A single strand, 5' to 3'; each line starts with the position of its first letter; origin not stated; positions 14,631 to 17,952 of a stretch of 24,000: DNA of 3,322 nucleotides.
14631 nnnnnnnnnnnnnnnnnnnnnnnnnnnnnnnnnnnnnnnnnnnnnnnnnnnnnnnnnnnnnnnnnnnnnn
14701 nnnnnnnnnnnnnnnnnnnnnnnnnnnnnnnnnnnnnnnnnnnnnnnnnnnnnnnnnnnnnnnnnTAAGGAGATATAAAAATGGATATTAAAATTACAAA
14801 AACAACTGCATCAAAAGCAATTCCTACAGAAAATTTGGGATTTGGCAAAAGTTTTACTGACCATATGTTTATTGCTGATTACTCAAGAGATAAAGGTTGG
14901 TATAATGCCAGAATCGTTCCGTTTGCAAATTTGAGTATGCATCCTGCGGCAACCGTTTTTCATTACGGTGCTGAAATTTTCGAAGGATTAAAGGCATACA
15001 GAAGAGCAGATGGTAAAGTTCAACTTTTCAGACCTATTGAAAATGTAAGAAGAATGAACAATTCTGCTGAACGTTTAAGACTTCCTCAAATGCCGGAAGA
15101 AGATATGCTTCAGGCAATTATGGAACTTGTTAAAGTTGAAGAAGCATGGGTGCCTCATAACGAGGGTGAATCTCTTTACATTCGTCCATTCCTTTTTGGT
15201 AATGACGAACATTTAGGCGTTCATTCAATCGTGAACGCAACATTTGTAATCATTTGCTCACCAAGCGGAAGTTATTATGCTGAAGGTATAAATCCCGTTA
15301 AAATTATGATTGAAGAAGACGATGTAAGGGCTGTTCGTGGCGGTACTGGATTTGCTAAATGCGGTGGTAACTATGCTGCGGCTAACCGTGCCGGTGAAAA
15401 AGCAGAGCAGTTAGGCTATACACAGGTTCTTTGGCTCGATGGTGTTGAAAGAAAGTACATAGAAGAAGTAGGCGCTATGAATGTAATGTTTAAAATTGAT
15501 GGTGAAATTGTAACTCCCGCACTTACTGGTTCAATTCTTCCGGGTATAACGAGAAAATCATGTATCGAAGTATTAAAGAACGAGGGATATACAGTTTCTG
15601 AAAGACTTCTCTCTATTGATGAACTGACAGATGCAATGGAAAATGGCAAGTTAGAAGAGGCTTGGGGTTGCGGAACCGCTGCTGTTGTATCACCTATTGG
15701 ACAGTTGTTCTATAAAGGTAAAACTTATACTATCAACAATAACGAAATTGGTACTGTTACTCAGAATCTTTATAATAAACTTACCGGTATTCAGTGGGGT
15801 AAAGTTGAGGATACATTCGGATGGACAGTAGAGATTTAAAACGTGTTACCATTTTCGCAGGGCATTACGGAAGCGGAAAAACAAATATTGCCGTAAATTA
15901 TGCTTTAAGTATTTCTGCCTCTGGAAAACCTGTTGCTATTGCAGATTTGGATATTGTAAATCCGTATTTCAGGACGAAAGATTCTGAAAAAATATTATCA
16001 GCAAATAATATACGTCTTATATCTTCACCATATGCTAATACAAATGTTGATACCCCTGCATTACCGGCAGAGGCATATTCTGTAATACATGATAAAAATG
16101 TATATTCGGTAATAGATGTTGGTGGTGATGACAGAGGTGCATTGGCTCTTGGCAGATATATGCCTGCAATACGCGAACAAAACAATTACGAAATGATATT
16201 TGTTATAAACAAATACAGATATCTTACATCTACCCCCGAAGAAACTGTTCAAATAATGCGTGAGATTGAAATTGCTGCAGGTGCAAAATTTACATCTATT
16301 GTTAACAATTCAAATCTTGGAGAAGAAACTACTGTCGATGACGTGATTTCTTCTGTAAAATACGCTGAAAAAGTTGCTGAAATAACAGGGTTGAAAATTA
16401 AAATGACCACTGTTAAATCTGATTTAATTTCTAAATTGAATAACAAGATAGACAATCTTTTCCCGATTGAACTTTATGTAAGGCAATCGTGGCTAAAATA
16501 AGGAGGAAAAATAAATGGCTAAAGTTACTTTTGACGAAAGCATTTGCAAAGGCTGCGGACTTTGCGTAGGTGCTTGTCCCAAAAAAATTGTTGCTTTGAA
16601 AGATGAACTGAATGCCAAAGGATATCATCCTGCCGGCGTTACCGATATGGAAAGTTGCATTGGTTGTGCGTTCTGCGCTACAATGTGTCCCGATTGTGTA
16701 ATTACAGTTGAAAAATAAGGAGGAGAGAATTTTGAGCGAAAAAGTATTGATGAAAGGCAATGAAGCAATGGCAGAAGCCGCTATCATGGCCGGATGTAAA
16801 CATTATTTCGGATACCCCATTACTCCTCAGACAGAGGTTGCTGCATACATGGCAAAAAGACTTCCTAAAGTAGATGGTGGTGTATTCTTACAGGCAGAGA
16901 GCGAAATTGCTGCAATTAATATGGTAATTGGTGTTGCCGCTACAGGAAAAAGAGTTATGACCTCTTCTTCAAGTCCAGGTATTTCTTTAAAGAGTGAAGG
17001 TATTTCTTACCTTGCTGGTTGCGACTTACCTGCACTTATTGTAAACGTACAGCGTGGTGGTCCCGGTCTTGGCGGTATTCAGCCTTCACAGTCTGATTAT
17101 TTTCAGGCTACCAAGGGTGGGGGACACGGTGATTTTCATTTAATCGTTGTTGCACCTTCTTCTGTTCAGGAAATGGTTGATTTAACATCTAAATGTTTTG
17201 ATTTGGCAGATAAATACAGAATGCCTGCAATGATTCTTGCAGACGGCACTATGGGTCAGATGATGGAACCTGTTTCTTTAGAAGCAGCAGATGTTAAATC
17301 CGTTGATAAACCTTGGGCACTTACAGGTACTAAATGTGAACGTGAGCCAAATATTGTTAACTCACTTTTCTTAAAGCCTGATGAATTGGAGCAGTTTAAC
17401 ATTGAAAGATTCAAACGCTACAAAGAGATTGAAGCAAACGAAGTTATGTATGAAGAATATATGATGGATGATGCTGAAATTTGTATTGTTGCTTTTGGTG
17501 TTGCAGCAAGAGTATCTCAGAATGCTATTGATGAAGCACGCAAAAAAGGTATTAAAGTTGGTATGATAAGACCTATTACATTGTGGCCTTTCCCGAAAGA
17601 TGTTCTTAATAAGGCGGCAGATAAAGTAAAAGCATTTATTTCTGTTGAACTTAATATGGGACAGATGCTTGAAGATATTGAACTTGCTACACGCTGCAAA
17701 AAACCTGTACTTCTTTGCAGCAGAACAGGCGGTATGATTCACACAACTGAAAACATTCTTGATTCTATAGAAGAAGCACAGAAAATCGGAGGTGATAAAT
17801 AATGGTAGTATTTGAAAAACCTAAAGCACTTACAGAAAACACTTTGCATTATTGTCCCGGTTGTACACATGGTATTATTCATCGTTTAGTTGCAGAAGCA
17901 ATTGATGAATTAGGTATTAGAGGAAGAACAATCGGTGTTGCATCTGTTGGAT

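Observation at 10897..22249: Eleven-gene gap-free operon plus the T-box-controlled ligase: candidate system converting short/branched-chain acids to branched-chain amino acids by activation, reductive carboxylation and transamination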

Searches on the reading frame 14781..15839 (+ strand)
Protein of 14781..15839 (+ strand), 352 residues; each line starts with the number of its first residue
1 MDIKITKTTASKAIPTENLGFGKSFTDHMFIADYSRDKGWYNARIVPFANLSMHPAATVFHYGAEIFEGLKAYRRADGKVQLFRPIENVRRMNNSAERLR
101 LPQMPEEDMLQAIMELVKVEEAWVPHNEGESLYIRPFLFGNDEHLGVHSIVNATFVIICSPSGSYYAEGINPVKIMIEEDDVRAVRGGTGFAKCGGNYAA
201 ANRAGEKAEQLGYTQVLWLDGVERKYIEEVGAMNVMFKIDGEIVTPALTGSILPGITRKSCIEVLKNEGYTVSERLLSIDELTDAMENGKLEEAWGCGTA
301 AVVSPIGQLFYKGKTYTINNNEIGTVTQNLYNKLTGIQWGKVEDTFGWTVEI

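Call 5: search_protein_families(library=pfam, proteins=[window:14781-15839:+], max_evalue=0.001)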
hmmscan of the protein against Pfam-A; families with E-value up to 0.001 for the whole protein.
window:14781-15839:+ (352 aa): 1 family
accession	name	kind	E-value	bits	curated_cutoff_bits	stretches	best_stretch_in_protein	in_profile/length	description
PF01063.24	Aminotran_4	-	4.6e-31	108.8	28.5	1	66-308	2-222/223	Amino-transferase class IV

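Call 6: search_protein_families(library=ncbifam, proteins=[window:14781-15839:+], max_evalue=0.001)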
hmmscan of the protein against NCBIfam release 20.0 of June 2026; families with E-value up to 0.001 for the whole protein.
window:14781-15839:+ (352 aa): 15 families
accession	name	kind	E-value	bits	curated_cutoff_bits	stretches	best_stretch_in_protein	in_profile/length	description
NF009897.0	PRK13357.1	equivalog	9.9e-144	478.5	307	1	7-352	11-357/358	branched-chain amino acid aminotransferase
TIGR01123.1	ilvE_II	equivalog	6.1e-120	399.9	250.05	1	40-352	1-313/313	branched-chain-amino-acid transaminase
NF005146.0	PRK06606.1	equivalog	6.6e-46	156.6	279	1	37-350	7-304/307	branched-chain amino acid transaminase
TIGR01122.1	ilvE_I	equivalog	3.1e-40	138.2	245.55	1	40-350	1-296/298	branched-chain-amino-acid transaminase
NF005726.0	PRK07544.1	equivalog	2.9e-30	105.4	396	1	39-324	13-277/295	branched-chain amino acid aminotransferase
NF006185.0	PRK08320.1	subfamily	3.3e-19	69.1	363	1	60-335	26-280/292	branched-chain amino acid aminotransferase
NF009896.0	PRK13356.1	equivalog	9e-19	67.7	262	1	53-287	24-245/287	branched-chain amino acid aminotransferase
TIGR01121.1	D_amino_aminoT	equivalog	3e-10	39.7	277.45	1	41-333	4-270/276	D-amino-acid transaminase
NF005209.0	PRK06680.1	subfamily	7.6e-10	38.1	320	1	222-331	174-274/286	D-amino-acid transaminase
NF009126.0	PRK12479.1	equivalog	2.4e-09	36.8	518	1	59-333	26-279/299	branched-chain-amino-acid transaminase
NF004761.0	PRK06092.1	equivalog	4.5e-09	35.9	260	1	209-287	155-231/268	aminodeoxychorismate lyase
TIGR03461.1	pabC_Proteo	equivalog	1.9e-08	33.8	176.85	1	212-287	156-229/262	aminodeoxychorismate lyase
NF005888.0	PRK07849.1-3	equivalog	2e-08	33.5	273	1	198-286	165-252/298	aminodeoxychorismate lyase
NF005800.0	PRK07650.1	equivalog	3.2e-08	33.2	308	1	228-287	177-236/290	aminodeoxychorismate lyase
NF005886.0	PRK07849.1-1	equivalog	7.6e-08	32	253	1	89-285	59-249/291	aminodeoxychorismate lyase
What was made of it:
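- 14781..15839 (+): IlvE, branched-chain amino acid aminotransferase (class IV). NF009897 scores 478.5 bits against a cut-off of 307, and TIGR01123 scores 399.9 against 250 (call 6).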

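Call 65: list_cluster_members(proteins=[P0121, window:14781-15836:+, window:12312-14765:+])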
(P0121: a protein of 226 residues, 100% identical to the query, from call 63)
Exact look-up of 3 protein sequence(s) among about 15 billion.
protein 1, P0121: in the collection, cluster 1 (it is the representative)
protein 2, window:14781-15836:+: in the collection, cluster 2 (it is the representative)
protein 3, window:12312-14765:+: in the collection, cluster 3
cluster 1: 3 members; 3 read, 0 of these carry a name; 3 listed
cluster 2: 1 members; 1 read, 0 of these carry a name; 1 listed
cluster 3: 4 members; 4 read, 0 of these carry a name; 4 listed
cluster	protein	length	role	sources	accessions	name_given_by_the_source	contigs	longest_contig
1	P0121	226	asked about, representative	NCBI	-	-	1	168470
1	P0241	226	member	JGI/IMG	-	-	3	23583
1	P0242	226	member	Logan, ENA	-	-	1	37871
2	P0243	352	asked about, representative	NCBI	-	-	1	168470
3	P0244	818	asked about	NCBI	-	-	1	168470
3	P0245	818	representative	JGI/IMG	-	-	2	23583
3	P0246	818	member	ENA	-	-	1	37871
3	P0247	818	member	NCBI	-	-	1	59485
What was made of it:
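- Tried and rejected: The proteins are in the collection, from a 168-kb NCBI contig, but carry no names (call 65).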

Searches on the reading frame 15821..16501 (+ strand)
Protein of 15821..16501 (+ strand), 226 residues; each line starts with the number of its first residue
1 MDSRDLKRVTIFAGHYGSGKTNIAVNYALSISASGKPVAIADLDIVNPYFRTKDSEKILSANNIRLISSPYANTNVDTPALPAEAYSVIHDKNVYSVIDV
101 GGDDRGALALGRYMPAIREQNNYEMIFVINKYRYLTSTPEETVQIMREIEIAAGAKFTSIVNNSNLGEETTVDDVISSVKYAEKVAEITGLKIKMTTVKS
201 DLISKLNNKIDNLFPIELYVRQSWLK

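Call 5: search_protein_families(library=pfam, proteins=[window:15821-16501:+], max_evalue=0.001)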
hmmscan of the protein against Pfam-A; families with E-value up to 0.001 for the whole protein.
window:15821-16501:+ (226 aa): 2 families
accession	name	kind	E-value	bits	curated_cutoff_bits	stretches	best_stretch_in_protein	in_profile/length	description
PF01656.29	CbiA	-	8.1e-06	26.2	25.4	1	10-159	2-107/125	CobQ/CobB/MinD/ParA nucleotide binding domain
PF10609.15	ParA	-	0.0003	20.7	27.1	1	9-48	6-45/246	NUBPL iron-transfer P-loop NTPase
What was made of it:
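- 15821..16501 (+): Cys-free SIMIBI-class P-loop NTPase (MinD/ParA/CbiA-like); role unknown, accessory of the four-subunit OFOR. Pfam CbiA hit at 8e-6 (call 5).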

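Call 6: search_protein_families(library=ncbifam, proteins=[window:15821-16501:+], max_evalue=0.001)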
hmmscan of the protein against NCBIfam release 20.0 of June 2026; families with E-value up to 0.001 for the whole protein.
window:15821-16501:+ (226 aa): 3 families
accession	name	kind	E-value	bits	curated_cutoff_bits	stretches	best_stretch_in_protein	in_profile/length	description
NF041136.1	MrpORP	equivalog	0.00039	19.8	450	1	7-48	6-47/365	iron-sulfur cluster carrier protein MrpORP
NF008669.0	PRK11670.1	equivalog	0.00062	18.8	348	1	9-50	110-151/369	iron-sulfur cluster carrier protein ApbC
NF041546.1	ParA_partition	equivalog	0.00077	19.1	180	0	17-50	10-43/203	ParA family partition ATPase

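Call 63: find_homologous_proteins(query=window:15821-16498:+, max_evalue=0.00001)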
Query window:15821-16498:+ (226 aa): 8000 proteins with E <= 0.00001 among 8000 candidates; the best 120 are listed.
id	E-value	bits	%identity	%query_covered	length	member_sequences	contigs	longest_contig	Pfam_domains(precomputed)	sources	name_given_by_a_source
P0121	2.0e-140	483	100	100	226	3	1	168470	PF01656.30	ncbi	-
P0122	8.1e-122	423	85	100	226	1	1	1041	-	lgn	-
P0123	7.7e-121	419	86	100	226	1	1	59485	PF01656.30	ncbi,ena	-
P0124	3.7e-117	407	81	100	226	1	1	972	PF10609.16,PF01656.30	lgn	-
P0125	6.5e-116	403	82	100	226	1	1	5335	-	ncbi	-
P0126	1.3e-115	402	83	100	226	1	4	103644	-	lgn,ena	-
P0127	2.7e-115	401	81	100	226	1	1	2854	-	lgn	-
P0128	3.2e-114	398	77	100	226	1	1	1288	-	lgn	-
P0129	1.0e-113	396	78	100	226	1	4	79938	PF10609.16,PF01656.30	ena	-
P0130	2.7e-113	395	80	100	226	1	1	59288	PF10609.16,PF01656.30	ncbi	-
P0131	4.6e-113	394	80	100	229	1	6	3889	PF10609.16,PF01656.30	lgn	-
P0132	8.2e-113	393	78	100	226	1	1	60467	PF10609.16,PF01656.30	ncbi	-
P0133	2.9e-112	391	85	95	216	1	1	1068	-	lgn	-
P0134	4.7e-112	391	80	100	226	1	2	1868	PF01656.30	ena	-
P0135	5.1e-112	391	77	100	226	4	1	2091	PF10609.16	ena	-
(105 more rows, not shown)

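Call 64: find_encoding_contigs(protein=P0121, flank=10000, max_places=2)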
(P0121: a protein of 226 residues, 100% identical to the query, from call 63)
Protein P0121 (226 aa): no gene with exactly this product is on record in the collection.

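Call 93: predict_structure(alignment_id=A5)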
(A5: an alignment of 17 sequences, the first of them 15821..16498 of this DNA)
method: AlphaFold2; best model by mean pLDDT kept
length: 226 residues; sequences in the alignment: 17
mean_pLDDT: 82.8   pTM: 0.85
mean pLDDT of the five models: 82.8, 82.1, 81.4, 80.0, 79.7
residues with pLDDT >= 90: 103; 70-90: 81; 50-70: 38; < 50: 4
segments of 3 or more residues with pLDDT < 50: 223-226
pLDDT, mean of each block of 10 residues (from residue 1): 75 85 92 92 65 75 82 55 69 89 77 87 92 78 91 93 84 94 96 93 92 87 45
secondary structure, 60 per line:
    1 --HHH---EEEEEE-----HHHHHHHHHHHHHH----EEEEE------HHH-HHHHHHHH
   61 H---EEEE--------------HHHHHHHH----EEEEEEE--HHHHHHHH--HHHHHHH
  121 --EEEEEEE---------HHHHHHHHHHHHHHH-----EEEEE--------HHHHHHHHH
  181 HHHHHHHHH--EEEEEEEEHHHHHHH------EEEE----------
elements in order: E9-14 H20-33 E38-42 H53-61 E65-68 H83-90 E95-101 H104-111 H114-120 E123-129 H139-153 E159-163 H172-189 E192-199 H200-206 E213-216

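Call 96: fold_search(model_id=the predicted structure, library=pdb)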
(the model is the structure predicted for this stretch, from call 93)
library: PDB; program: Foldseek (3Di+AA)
matches with E <= 10: 1852; with E <= 0.001: 205
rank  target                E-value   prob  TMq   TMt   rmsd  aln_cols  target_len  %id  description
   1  5gaf_i                3.1e-07  1.00  0.57  0.35   4.7       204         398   19  RNC in complex with SRP (released 2016-02-03)
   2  3vx3_A                3.9e-07  1.00  0.52  0.50   7.4       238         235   17  Crystal structure of [NiFe] hydrogenase maturation protein HypB from Thermococcus kodakarensis KOD1 (released 2013-02-27)
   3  1ffh                  5.2e-07  1.00  0.56  0.45   4.5       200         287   17  N AND GTPASE DOMAINS OF THE SIGNAL SEQUENCE RECOGNITION PROTEIN FFH FROM THERMUS AQUATICUS (released 1997-12-31)
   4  2ng1                  5.9e-07  1.00  0.58  0.46   4.3       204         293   16  N AND GTPASE DOMAINS OF THE SIGNAL SEQUENCE RECOGNITION PROTEIN FFH FROM THERMUS AQUATICUS (released 1999-07-30)
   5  2c03_B                6.3e-07  1.00  0.55  0.43   5.0       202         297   17  GDP COMPLEX OF SRP GTPASE FFH NG DOMAIN (released 2007-02-13)
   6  5auq_G                7.1e-07  1.00  0.52  0.51   7.4       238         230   18  Crystal structure of ATPase-type HypB in the nucleotide free state (released 2015-06-24)
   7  1jpn_B                7.5e-07  1.00  0.55  0.44   4.9       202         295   16  GMPPNP Complex of SRP GTPase NG Domain (released 2002-02-02)
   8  5auq_D                8.5e-07  1.00  0.53  0.52   7.0       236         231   17  Crystal structure of ATPase-type HypB in the nucleotide free state (released 2015-06-24)
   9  5l3r_B                9.6e-07  1.00  0.50  0.40   5.5       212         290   19  Structure of the GTPase heterodimer of chloroplast SRP54 and FtsY from Arabidopsis thaliana (released 2016-06-08)
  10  1jpn_A                1.1e-06  1.00  0.54  0.43   5.6       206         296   16  GMPPNP Complex of SRP GTPase NG Domain (released 2002-02-02)
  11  1ng1                  1.6e-06  1.00  0.58  0.46   4.4       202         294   16  N AND GTPASE DOMAINS OF THE SIGNAL SEQUENCE RECOGNITION PROTEIN FFH FROM THERMUS AQUATICUS (released 1999-07-30)
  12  7o9g                  1.6e-06  1.00  0.54  0.43   5.0       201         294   18  Escherichia coli Ffh in complex with ppGpp (released 2022-02-02)
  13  3b9q                  1.6e-06  1.00  0.53  0.42   4.7       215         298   17  The crystal structure of cpFtsY from Arabidopsis thaliana (released 2007-12-25)
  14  7obq_y                2.0e-06  1.00  0.60  0.32   4.7       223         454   17  SRP-SR at the distal site conformation (released 2021-07-21)
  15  5auq_F                2.0e-06  1.00  0.53  0.54   7.0       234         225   19  Crystal structure of ATPase-type HypB in the nucleotide free state (released 2015-06-24)
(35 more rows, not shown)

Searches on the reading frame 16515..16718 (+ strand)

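Call 5: search_protein_families(library=pfam, proteins=[window:16515-16718:+], max_evalue=0.001)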
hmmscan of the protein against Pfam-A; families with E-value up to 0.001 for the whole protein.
window:16515-16718:+ (67 aa): 13 families
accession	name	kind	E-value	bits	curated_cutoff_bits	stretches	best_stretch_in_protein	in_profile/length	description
PF12838.12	Fer4_7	-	2.6e-12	47.5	27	2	11-59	2-49/52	4Fe-4S dicluster domain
PF00037.32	Fer4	-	3.6e-11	42.8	21.1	2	4-23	1-20/24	4Fe-4S binding domain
PF12797.12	Fer4_2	-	3.3e-10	39.7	24.5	1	3-22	2-21/22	4Fe-4S binding domain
PF12837.12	Fer4_6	-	1.3e-08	34.8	25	1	3-22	1-20/24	4Fe-4S binding domain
PF13237.11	Fer4_10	-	9e-08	32.4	25.5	1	4-59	2-53/53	4Fe-4S dicluster domain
PF14697.11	Fer4_21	-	7.7e-07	29.6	35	1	7-62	4-57/59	4Fe-4S dicluster domain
PF13459.11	Fer4_15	-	8.1e-07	30.1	22.4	1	4-32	1-29/66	4Fe-4S single cluster domain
PF13187.11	Fer4_9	-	8.7e-07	29.3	27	1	11-60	2-49/52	4Fe-4S dicluster domain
PF25160.1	LdpA_Fe-S-bd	-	2.1e-06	27.8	27.6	0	8-27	25-44/49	LdpA Fe-S cluster-binding domain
PF17179.9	Fer4_22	-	3.5e-05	25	27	0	4-25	74-95/95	4Fe-4S dicluster domain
PF13183.11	Fer4_8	-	4.1e-05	24.5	27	0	11-25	54-68/68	4Fe-4S dicluster domain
PF12800.12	Fer4_4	-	8.4e-05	23.1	24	0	9-23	2-16/17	4Fe-4S binding domain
PF13484.11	Fer4_16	-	0.00063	20.9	30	0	11-59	2-64/66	4Fe-4S double cluster binding domain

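Call 6: search_protein_families(library=ncbifam, proteins=[window:16515-16718:+], max_evalue=0.001)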
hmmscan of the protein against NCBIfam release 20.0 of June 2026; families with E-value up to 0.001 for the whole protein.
window:16515-16718:+ (67 aa): 49 families (the best 25 are shown)
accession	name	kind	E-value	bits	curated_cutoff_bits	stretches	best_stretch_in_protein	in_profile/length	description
NF042987.1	OGOR_delta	exception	6e-14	52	125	1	3-65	25-87/89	2-oxoglutarate ferredoxin oxidoreductase subunit delta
NF007205.0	PRK09626.1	equivalog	5.1e-12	45.7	93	1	4-65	12-73/105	2-oxoglutarate-acceptor oxidoreductase subunit OorD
TIGR02179.1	PorD_KorD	subfamily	4.4e-10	39.5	60.05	2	3-30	49-76/78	2-oxoacid:acceptor oxidoreductase, delta subunit, pyruvate/2-ketoisovalerate family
NF040864.1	HgcB_ferredoxin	equivalog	5.6e-09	35.7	99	1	3-66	8-64/93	mercury methylation ferredoxin HgcB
NF040684.1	PorD_Arch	equivalog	9.5e-09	35.2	120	1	4-31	57-84/85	pyruvate synthase subunit PorD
NF042909.1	FMH_DH_FwdF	exception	8.4e-07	28.4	375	1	3-66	251-314/336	tungsten-dependent formylmethanofuran dehydrogenase subunit FwdF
TIGR01971.1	NuoI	subfamily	1.7e-06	27.6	113.05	0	5-34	77-106/121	NADH-quinone oxidoreductase, chain I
NF007202.0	PRK09623.1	equivalog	2.6e-06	27.7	166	1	4-31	76-103/105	3-methyl-2-oxobutanoate dehydrogenase subunit delta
TIGR02912.1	sulfite_red_C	equivalog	3.2e-06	26.4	324.1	1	1-62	161-217/314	sulfite reductase subunit C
NF045763.1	PhenlGlyoxDHPadF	equivalog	3.4e-06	27.1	150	1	5-26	56-77/78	NADH-dependent phenylglyoxylate dehydrogenase subunit delta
TIGR04395.1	cutC_activ_rSAM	equivalog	5.3e-06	25.9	360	1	3-65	48-105/309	choline TMA-lyase-activating enzyme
NF007204.0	PRK09625.1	equivalog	6e-06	26.3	125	0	7-28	87-108/133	pyruvate flavodoxin oxidoreductase subunit delta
NF040612.1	F420_dehyd_FpoI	exception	6.8e-06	25.9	180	0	42-65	38-61/135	F420H2 dehydrogenase subunit FpoI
NF006221.0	PRK08348.1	subfamily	7.3e-06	25.7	124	0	3-28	38-63/136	NADH-plastoquinone oxidoreductase subunit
TIGR02936.1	fdxN_nitrog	equivalog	8.3e-06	25.9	80.55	1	6-64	18-88/91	ferredoxin III, nif-specific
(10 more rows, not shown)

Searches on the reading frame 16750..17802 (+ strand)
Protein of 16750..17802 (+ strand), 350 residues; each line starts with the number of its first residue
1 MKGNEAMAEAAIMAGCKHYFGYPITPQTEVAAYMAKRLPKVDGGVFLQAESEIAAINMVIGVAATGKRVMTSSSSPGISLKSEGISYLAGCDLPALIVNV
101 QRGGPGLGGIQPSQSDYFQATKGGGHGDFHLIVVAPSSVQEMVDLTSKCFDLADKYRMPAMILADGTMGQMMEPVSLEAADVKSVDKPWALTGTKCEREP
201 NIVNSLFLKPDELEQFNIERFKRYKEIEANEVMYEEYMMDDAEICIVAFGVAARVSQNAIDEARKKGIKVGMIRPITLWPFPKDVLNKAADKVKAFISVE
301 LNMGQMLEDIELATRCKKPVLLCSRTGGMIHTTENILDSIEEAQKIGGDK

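Call 5: search_protein_families(library=pfam, proteins=[window:16750-17802:+], max_evalue=0.001)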
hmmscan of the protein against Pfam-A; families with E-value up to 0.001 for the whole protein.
window:16750-17802:+ (350 aa): 3 families
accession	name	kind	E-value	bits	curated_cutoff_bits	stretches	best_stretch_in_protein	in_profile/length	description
PF01855.24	POR_N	-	2.3e-49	168.6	27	1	9-189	1-181/231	Pyruvate flavodoxin/ferredoxin oxidoreductase, thiamine diP-bdg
PF17147.9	PFOR_II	-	4.1e-25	88.5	27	1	242-336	1-102/102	Pyruvate:ferredoxin oxidoreductase core domain II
PF02780.25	Transketolase_C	-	9.7e-08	32.4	25.9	1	241-301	9-69/124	Transketolase, C-terminal domain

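Call 6: search_protein_families(library=ncbifam, proteins=[window:16750-17802:+], max_evalue=0.001)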
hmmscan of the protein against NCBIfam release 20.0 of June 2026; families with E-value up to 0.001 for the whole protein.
window:16750-17802:+ (350 aa): 13 families
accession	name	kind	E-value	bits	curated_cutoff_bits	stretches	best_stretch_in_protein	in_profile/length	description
NF005507.0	PRK07119.1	subfamily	7.4e-162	538.1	399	1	1-344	7-349/352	3-methyl-2-oxobutanoate dehydrogenase subunit VorB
NF006412.0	PRK08659.1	equivalog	8.2e-98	328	411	2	1-188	8-195/378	2-oxoacid:acceptor oxidoreductase subunit alpha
NF007206.0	PRK09627.1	equivalog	7.2e-73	245.7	579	2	2-183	7-188/375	2-oxoglutarate synthase subunit alpha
TIGR03710.1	OAFO_sf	subfamily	3.4e-70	237.2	482.75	2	1-183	196-378/561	2-oxoacid:acceptor oxidoreductase subunit alpha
NF041170.1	Oxoac_fdxalpha_Archa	equivalog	5.5e-45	153.8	800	2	2-185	239-432/636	2-oxoacid:ferredoxin oxidoreductase subunit alpha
NF040682.1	PorA_Arch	equivalog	9.5e-32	110.4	550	2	1-181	6-184/387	pyruvate synthase subunit PorA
NF007201.0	PRK09622.1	equivalog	5.5e-28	98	590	2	3-168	15-177/405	2-oxoacid:ferredoxin oxidoreductase subunit alpha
NF045764.1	PhenlGlyoxDHPadG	equivalog_domain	2.5e-25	88.8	700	2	233-329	259-362/398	NADH-dependent phenylglyoxylate dehydrogenase subunit alpha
NF006233.0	PRK08367.1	equivalog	5.6e-24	84.7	625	2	1-186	7-188/394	pyruvate ferredoxin oxidoreductase subunit alpha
NF006232.0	PRK08366.1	equivalog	1.4e-23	83.2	646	2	2-164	11-168/394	2-ketoisovalerate ferredoxin oxidoreductase subunit alpha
TIGR03336.1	IOR_alpha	equivalog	2.2e-19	69.2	650.9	1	1-330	5-317/595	indolepyruvate ferredoxin oxidoreductase subunit alpha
NF045791.1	OxalOxredalpha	equivalog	1.5e-16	60.4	500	1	3-300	9-320/395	oxalate oxidoreductase subunit alpha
TIGR02176.1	pyruv_ox_red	equivalog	5.4e-06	24.5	911.35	1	215-293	240-317/1167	pyruvate:ferredoxin (flavodoxin) oxidoreductase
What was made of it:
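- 16515..19084 (+): Four-subunit 2-oxoacid:ferredoxin oxidoreductase: delta 16515-16718, alpha 16732-17802, beta 17802-18554, gamma 18554-19084. The alpha subunit matches NF005507 'VorB' at 538 bits against a cut-off of 399 (call 6).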
